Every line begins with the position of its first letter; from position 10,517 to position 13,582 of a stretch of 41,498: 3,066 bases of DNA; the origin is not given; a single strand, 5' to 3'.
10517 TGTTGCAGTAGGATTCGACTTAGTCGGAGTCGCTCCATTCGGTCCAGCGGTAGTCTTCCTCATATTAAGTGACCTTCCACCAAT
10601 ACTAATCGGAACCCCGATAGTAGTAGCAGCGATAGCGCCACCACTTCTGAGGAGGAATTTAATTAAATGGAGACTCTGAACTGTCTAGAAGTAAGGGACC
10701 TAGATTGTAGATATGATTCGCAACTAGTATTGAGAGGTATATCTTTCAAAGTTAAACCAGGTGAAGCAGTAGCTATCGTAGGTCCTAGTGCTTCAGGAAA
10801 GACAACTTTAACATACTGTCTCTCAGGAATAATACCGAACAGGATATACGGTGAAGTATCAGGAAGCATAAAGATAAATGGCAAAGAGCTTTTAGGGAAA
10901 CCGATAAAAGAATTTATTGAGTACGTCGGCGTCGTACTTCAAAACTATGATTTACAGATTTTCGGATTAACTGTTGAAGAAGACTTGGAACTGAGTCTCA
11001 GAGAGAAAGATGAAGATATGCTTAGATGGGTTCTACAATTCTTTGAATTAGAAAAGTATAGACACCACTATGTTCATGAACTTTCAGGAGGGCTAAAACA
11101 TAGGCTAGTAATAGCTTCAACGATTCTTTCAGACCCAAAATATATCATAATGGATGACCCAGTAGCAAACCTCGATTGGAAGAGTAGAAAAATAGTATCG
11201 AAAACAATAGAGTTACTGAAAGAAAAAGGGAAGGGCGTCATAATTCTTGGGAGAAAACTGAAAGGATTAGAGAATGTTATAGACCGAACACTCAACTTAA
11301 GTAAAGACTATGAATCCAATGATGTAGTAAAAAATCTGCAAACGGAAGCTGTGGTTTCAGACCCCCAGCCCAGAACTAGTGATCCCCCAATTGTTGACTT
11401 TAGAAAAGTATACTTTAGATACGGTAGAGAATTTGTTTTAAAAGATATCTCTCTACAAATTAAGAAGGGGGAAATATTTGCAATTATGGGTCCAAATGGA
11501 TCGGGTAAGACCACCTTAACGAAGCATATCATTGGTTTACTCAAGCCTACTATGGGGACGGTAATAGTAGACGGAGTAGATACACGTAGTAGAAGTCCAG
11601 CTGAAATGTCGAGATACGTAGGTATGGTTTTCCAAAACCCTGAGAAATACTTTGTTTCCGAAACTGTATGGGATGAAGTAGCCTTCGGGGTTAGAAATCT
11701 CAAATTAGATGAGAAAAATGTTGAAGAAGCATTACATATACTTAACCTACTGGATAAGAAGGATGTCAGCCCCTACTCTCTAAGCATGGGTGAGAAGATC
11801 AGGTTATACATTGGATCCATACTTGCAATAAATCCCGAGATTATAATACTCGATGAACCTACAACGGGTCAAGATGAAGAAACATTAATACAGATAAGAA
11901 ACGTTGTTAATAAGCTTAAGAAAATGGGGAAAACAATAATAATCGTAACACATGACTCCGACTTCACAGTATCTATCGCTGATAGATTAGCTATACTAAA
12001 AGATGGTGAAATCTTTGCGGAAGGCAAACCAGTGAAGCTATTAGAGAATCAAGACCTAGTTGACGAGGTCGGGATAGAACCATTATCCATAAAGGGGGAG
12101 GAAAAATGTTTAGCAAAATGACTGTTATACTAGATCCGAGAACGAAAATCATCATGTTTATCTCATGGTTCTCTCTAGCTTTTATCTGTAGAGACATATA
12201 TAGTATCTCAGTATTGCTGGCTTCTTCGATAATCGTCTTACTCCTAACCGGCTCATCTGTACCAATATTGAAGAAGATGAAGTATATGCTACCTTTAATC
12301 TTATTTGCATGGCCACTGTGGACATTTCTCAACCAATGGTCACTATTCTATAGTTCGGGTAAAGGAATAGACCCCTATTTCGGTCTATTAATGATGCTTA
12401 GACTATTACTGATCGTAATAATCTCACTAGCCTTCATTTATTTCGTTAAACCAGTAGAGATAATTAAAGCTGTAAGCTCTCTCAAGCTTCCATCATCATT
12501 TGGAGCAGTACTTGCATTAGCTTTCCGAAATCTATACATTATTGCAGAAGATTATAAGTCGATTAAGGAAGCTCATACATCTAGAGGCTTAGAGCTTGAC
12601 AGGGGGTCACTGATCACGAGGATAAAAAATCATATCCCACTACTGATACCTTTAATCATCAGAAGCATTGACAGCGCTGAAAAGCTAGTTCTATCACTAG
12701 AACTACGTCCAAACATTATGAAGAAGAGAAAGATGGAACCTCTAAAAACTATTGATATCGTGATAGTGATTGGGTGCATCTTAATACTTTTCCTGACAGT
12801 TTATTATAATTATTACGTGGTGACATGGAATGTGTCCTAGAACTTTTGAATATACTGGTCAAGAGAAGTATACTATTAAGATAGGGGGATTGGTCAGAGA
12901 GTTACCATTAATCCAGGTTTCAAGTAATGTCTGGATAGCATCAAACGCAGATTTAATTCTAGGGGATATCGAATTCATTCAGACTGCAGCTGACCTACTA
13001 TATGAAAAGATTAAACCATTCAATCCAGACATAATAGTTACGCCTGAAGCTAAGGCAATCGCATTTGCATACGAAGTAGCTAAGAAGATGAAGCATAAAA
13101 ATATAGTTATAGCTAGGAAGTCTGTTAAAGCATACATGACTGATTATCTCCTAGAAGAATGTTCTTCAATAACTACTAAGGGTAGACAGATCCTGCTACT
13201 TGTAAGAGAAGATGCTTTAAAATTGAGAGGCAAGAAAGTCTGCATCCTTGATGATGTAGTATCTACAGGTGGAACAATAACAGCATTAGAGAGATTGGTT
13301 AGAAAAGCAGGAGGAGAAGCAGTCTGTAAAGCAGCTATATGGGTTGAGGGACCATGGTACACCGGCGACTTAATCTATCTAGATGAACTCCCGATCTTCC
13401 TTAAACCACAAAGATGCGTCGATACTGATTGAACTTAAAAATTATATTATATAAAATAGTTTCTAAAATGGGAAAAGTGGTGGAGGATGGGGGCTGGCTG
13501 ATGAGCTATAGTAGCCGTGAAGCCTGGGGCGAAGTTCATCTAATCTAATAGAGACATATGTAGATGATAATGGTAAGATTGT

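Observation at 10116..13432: ECF-type importer operon fused to an Xpt/PurR-type phosphoribosyltransferase: candidate nucleobase uptake-and-salvage module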

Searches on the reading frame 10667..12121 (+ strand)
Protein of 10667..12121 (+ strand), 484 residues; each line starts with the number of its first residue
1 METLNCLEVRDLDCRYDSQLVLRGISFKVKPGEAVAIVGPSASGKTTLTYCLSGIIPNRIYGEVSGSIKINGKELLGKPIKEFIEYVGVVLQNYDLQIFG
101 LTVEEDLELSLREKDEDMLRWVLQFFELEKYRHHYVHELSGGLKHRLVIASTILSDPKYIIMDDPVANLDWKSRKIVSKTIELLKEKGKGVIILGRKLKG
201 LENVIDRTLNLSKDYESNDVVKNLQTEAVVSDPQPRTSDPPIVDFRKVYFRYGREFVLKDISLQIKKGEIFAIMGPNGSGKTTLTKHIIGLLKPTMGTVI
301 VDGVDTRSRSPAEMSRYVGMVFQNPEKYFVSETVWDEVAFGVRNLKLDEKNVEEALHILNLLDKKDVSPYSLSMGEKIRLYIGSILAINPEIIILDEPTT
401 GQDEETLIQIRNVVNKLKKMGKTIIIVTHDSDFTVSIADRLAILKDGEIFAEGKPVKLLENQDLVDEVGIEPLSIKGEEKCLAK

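Call 3: search_protein_families(library=pfam, proteins=[window:10667-12121:+], max_evalue=0.1)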
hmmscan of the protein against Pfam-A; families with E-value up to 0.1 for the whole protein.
window:10667-12121:+ (484 aa): 45 families (the best 25 are shown)
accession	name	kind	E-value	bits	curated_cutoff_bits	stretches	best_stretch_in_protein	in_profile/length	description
PF00005.33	ABC_tran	-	2.1e-57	194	25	2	258-400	1-137/137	ABC transporter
PF02463.25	SMC_N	-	2.7e-13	50.3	40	1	261-436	18-204/220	RecF/RecN/SMC N terminal domain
PF13304.12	AAA_21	-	1.5e-12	48.7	27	2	324-430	206-299/304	AAA domain, putative AbiEii toxin, Type IV TA system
PF13555.12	AAA_29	-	3.7e-07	30.2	27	1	263-294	17-48/61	P-loop containing region of AAA domain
PF13166.12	AAA_13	-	6.2e-06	25.6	36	1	339-441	469-581/713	AAA domain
PF13476.12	AAA_23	-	1e-05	26.7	27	1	263-286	15-37/201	AAA domain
PF13191.12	AAA_16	-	2.3e-05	25.4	32.6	0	253-295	4-51/167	AAA ATPase domain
PF13173.12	AAA_14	-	2.7e-05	24.6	27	1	269-312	3-46/129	AAA domain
PF13401.12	AAA_22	-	3.3e-05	24.7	27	1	269-318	6-54/130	AAA domain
PF00004.35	AAA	-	3.5e-05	24.7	21.2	1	273-397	3-65/131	ATPase family associated with various cellular activities (AAA)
PF01078.27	Mg_chelatase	-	3.7e-05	23.7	20.3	0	272-299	26-53/207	Magnesium chelatase, subunit ChlI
PF01637.24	ATPase_2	-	8.5e-05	22.9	33.2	1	254-426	4-114/225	ATPase domain predominantly from Archaea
PF00154.27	RecA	-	0.00019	21.4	27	1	265-299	49-83/262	recA bacterial DNA recombination protein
PF03266.21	NTPase_1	-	0.00028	21.2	23.9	1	272-450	3-153/168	NTPase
PF02367.23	TsaE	-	0.00032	21.1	26.6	1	260-292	13-45/128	Threonylcarbamoyl adenosine biosynthesis protein TsaE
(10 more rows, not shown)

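Call 4: search_protein_families(library=ncbifam, proteins=[window:10667-12121:+], max_evalue=0.1)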
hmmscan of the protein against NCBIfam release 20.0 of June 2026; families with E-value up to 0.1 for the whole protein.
window:10667-12121:+ (484 aa): 241 families (the best 25 are shown)
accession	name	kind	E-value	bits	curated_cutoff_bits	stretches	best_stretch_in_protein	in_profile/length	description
TIGR04520.1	ECF_ATPase_1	equivalog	2.6e-95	318.9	315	2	244-472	2-237/269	energy-coupling factor transporter ATPase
TIGR04521.1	ECF_ATPase_2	equivalog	1.5e-86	290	330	2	256-472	19-246/279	energy-coupling factor transporter ATPase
TIGR01166.1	cbiO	subfamily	1.7e-79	265.7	211.8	2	256-433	6-189/190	cobalt ABC transporter, ATP-binding protein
NF010156.0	PRK13635.1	equivalog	2.9e-79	266.1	392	2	242-476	5-246/279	energy-coupling factor ABC transporter ATP-binding protein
NF010171.0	PRK13652.1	equivalog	5.4e-76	255.3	476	2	247-470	8-237/277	cobalt transporter ATP-binding subunit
NF010158.0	PRK13637.1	equivalog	1.3e-70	237.7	390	2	257-471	22-245/287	energy-coupling factor transporter ATPase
TIGR04406.1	LPS_export_lptB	equivalog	4.5e-68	229.1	240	2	247-463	6-227/239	LPS export ABC transporter ATP-binding protein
TIGR01188.1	drrA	subfamily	2.4e-66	224.1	312.45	2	252-460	3-213/302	daunorubicin resistance ABC transporter, ATP-binding protein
NF010167.0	PRK13648.1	subfamily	3.5e-66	223.3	241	2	241-476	6-248/269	energy-coupling factor transporter ATPase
NF010157.0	PRK13636.1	equivalog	1.7e-65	221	463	2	242-469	5-240/285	cobalt transporter ATP-binding subunit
TIGR03258.1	PhnT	equivalog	3.8e-65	220.3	499.15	2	246-460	12-229/359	2-aminoethylphosphonate ABC transport system ATP-binding subunit PhnT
TIGR00972.1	3a0107s01c2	equivalog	9.8e-65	218.3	343.2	2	244-461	3-233/248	phosphate ABC transporter ATP-binding protein PstB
TIGR03265.1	PhnT2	equivalog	4.3e-63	213.7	457.7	2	246-460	8-224/353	putative 2-aminoethylphosphonate ABC transporter ATP-binding protein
TIGR02673.1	FtsE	equivalog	9.2e-63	211.8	264.85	2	242-447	1-213/214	cell division ATP-binding protein FtsE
NF007027.0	PRK09493.1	equivalog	2.9e-62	210.1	379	2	242-462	1-227/240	glutamine ABC transporter ATP-binding protein GlnQ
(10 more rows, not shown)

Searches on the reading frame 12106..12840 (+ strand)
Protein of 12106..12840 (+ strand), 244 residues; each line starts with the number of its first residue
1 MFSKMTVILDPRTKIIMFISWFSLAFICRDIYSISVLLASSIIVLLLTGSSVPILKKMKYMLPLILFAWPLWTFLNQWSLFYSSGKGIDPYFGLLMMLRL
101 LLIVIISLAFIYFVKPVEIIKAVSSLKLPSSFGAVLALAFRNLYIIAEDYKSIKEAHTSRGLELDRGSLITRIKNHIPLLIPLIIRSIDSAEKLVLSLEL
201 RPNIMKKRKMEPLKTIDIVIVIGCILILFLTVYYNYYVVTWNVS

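Call 3: search_protein_families(library=pfam, proteins=[window:12106-12840:+], max_evalue=0.1)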
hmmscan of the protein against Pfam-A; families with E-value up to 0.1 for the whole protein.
window:12106-12840:+ (244 aa): 1 family
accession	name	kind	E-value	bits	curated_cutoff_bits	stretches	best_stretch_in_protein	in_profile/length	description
PF02361.21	CbiQ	-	1.3e-20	74.4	25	1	9-201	8-206/216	Cobalt transport protein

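Call 4: search_protein_families(library=ncbifam, proteins=[window:12106-12840:+], max_evalue=0.1)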
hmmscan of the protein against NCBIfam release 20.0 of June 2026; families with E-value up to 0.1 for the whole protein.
window:12106-12840:+ (244 aa): 1 family
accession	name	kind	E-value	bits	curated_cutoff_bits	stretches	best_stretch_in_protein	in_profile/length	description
TIGR02454.1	ECF_T_CbiQ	equivalog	3.2e-17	63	111.8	1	9-201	1-200/200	cobalt ECF transporter T component CbiQ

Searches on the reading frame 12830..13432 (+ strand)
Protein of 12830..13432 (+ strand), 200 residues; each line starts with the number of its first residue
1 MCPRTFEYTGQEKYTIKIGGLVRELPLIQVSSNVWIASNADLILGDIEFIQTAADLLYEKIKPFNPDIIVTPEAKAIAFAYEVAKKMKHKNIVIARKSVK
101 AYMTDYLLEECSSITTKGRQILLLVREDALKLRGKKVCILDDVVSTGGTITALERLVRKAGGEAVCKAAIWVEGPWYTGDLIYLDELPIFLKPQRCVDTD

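Call 3: search_protein_families(library=pfam, proteins=[window:12830-13432:+], max_evalue=0.1)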
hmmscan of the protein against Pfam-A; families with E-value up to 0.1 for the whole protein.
window:12830-13432:+ (200 aa): 2 families
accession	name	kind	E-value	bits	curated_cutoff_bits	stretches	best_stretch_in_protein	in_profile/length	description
PF00156.33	Pribosyltran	-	1.1e-13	51.3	26.3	1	49-170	11-123/158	Phosphoribosyl transferase domain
PF15609.12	PRTase_2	-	0.036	14.1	28.8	1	76-159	63-144/188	Phosphoribosyl transferase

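Call 4: search_protein_families(library=ncbifam, proteins=[window:12830-13432:+], max_evalue=0.1)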
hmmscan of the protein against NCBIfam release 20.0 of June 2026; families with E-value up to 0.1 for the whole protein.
window:12830-13432:+ (200 aa): 34 families (the best 25 are shown)
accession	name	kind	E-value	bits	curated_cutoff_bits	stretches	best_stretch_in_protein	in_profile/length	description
NF005592.0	PRK07322.1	subfamily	2.8e-54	183.2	143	1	12-191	2-178/180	adenine phosphoribosyltransferase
NF004689.0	PRK06031.1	equivalog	1.2e-16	60.7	175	1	40-169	57-189/233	phosphoribosyltransferase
TIGR01090.1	apt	equivalog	4.9e-15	56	185.85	1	43-169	24-144/169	adenine phosphoribosyltransferase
NF002636.0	PRK02304.1-5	equivalog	1e-14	54.4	125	1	43-166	32-149/176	adenine phosphoribosyltransferase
NF002633.0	PRK02304.1-2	equivalog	1.2e-13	51.2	224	1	43-168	26-145/172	adenine phosphoribosyltransferase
NF006328.0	PRK08558.1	equivalog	2.8e-13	50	184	1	43-165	89-207/238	adenine phosphoribosyltransferase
NF009211.0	PRK12560.1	equivalog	4.5e-12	46.1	188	1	61-165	48-145/187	adenine phosphoribosyltransferase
NF006671.0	PRK09219.1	equivalog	3.8e-11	42.8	177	1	46-165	31-148/192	xanthine phosphoribosyltransferase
NF002632.0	PRK02304.1-1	equivalog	4e-10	39.7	243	1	44-172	35-156/183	adenine phosphoribosyltransferase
NF002634.0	PRK02304.1-3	equivalog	8.5e-10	38.6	170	1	43-170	33-154/182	adenine phosphoribosyltransferase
TIGR01367.1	pyrE_Therm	equivalog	1.4e-09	37.9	150.25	1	42-170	33-141/187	orotate phosphoribosyltransferase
TIGR01251.1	ribP_PPkin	subfamily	2e-09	36.8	113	1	56-169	148-245/309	ribose-phosphate diphosphokinase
TIGR01744.1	XPRTase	equivalog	2.5e-09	37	164.45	1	49-165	34-148/191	xanthine phosphoribosyltransferase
TIGR00336.1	pyrE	equivalog_domain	4.3e-09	36.4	106.8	2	132-164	106-138/173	orotate phosphoribosyltransferase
NF002095.0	PRK00934.1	equivalog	2e-08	33.8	296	1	64-170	154-241/287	ribose-phosphate diphosphokinase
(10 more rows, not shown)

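Call 9: find_homologous_proteins(query=window:12830-13432:+)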
Query window:12830-13432:+ (200 aa): 278 proteins with E <= 0.001 among 476 candidates; the best 120 are listed.
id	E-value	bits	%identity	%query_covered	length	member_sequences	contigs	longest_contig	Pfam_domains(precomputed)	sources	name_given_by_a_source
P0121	2.2e-113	394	92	97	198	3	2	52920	PF00156.34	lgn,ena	-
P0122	7.6e-100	350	81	97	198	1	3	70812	PF00156.34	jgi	-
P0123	7.8e-100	350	81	97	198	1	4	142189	PF00156.34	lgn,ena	-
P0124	1.3e-99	349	80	97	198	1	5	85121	PF00156.34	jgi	-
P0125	7.2e-99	347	80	97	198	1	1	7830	PF00156.34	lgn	-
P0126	8.2e-99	347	79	98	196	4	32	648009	PF00156.34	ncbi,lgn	ncbi:MAG: phosphoribosyltransferase family protein [Nitrososphaerota archaeon]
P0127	1.1e-98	346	79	96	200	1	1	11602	PF00156.34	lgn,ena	-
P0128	1.1e-98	346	79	96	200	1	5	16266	PF00156.34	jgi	jgi:adenine phosphoribosyltransferase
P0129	2.3e-98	345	80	96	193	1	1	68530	PF00156.34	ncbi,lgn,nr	ncbi:MAG: phosphoribosyltransferase [Thaumarchaeota archaeon]|nr:phosphoribosyltransferase [Candidat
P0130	5.6e-98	344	79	96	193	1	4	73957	PF00156.34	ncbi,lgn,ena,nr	ncbi:MAG: phosphoribosyltransferase [Thaumarchaeota archaeon]|nr:phosphoribosyltransferase [Candidat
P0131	9.2e-98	343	79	96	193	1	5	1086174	PF00156.34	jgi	jgi:adenine phosphoribosyltransferase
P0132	1.3e-97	343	79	97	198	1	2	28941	PF00156.34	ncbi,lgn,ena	-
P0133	1.4e-97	343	79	96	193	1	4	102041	PF00156.34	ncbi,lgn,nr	ncbi:MAG: phosphoribosyltransferase [Thaumarchaeota archaeon]|nr:phosphoribosyltransferase [Candidat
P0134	1.7e-97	342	78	97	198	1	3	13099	PF00156.34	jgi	-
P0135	6.3e-96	337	80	94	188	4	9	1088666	PF00156.34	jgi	jgi:adenine phosphoribosyltransferase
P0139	1.0e-89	317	70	98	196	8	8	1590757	PF00156.34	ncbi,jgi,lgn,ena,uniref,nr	ncbi:phosphoribosyltransferase [Candidatus Korarchaeum cryptofilum OPF8]|jgi:adenine phosphoribosylt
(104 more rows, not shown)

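Call 11: find_encoding_contigs(protein=P0139, flank=6000, max_places=3)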
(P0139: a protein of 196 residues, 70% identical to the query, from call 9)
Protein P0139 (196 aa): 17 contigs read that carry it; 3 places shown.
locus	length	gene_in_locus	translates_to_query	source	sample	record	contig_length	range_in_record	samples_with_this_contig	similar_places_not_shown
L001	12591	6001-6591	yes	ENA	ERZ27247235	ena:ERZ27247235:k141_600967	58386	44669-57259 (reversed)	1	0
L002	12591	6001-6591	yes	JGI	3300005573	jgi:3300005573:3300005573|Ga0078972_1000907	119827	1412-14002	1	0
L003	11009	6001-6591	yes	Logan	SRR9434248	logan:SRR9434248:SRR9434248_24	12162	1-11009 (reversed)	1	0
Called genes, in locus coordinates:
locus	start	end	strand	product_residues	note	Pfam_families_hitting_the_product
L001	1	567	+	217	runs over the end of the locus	PF03483:B3_4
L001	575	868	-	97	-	PF01910:Thiamine_BP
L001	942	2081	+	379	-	PF06849:DUF1246, PF06973:DUF1297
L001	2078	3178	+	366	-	PF06849:DUF1246, PF06973:DUF1297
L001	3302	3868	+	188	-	PF07155:ECF-ribofla_trS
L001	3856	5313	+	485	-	PF13481:AAA_25 (faint), PF00005:ABC_tran, PF00931:NB-ARC (faint), PF01078:Mg_chelatase (faint), PF01637:ATPase_2 (faint), PF00005:ABC_tran, PF02463:SMC_N (weak), PF13304:AAA_21 (weak), +12 more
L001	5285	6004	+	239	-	PF02361:CbiQ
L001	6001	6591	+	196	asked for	PF00156:Pribosyltran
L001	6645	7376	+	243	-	PF01381:HTH_3 (weak), PF00156:Pribosyltran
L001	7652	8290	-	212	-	PF01478:Peptidase_A24 (weak)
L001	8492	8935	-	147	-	PF03013:Pyr_excise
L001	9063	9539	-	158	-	PF05168:HEPN (weak), PF05942:PaREP1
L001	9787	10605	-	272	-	PF00753:Lactamase_B, PF23023:Anti-Pycsar_Apyc1 (weak), PF12706:Lactamase_B_2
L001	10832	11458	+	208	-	-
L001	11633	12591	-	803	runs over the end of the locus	PF00690:Cation_ATPase_N, PF00122:E1-E2_ATPase, PF00702:Hydrolase, PF13246:Cation_ATPase (weak)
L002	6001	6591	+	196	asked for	PF00156:Pribosyltran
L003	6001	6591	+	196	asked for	PF00156:Pribosyltran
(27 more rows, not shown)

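Call 14: search_solved_structures(query=window:12830-13432:+, max_evalue=0.001, show_alignments=2)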
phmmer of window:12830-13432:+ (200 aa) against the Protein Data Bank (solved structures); distinct sequences matched with E-value up to 0.001: 15.
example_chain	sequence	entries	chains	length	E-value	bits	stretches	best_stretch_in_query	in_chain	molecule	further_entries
5zgo_A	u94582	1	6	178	1.2e-32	116.2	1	13-193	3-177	Adenine phosphoribosyltransferase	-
6fsp_A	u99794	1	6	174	4.8e-32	114.2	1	14-190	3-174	PRPP-binding protein, adenine/guanine phosphoribosyltransferase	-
7f06_A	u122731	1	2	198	9.1e-23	83.9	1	14-189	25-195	adenine phosphopsicosyltransferase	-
1vch_A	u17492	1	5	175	9.5e-20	74.1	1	12-177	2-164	Phosphoribosyltransferase-related protein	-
9vlf_B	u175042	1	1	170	3.1e-07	33.3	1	43-165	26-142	Adenine phosphoribosyltransferase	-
7xi2_A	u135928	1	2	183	8.7e-07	31.8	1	44-168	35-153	Adenine phosphoribosyltransferase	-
7y94_A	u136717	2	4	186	9.1e-07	31.7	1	44-168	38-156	Adenine phosphoribosyltransferase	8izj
2dy0_A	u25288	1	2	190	9.5e-07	31.7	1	44-168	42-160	Adenine phosphoribosyltransferase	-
4lza_A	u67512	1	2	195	1.1e-05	28.2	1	41-163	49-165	Adenine phosphoribosyltransferase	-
5b6h_A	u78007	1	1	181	1.1e-05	28.2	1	123-173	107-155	Adenine phosphoribosyltransferase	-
4mb6_A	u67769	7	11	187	1.2e-05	28.1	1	123-173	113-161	Adenine phosphoribosyltransferase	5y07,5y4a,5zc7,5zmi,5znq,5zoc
4twb_A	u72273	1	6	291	2.3e-05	27.1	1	128-171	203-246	Ribose-phosphate pyrophosphokinase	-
4m0k_A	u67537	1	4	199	4.7e-05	26.2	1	44-168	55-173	Adenine phosphoribosyltransferase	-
3lpn_A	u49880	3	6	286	4.8e-05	26.1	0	130-170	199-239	Ribose-phosphate pyrophosphokinase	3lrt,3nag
3mbi_A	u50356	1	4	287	4.8e-05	26.1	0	130-170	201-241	Ribose-phosphate pyrophosphokinase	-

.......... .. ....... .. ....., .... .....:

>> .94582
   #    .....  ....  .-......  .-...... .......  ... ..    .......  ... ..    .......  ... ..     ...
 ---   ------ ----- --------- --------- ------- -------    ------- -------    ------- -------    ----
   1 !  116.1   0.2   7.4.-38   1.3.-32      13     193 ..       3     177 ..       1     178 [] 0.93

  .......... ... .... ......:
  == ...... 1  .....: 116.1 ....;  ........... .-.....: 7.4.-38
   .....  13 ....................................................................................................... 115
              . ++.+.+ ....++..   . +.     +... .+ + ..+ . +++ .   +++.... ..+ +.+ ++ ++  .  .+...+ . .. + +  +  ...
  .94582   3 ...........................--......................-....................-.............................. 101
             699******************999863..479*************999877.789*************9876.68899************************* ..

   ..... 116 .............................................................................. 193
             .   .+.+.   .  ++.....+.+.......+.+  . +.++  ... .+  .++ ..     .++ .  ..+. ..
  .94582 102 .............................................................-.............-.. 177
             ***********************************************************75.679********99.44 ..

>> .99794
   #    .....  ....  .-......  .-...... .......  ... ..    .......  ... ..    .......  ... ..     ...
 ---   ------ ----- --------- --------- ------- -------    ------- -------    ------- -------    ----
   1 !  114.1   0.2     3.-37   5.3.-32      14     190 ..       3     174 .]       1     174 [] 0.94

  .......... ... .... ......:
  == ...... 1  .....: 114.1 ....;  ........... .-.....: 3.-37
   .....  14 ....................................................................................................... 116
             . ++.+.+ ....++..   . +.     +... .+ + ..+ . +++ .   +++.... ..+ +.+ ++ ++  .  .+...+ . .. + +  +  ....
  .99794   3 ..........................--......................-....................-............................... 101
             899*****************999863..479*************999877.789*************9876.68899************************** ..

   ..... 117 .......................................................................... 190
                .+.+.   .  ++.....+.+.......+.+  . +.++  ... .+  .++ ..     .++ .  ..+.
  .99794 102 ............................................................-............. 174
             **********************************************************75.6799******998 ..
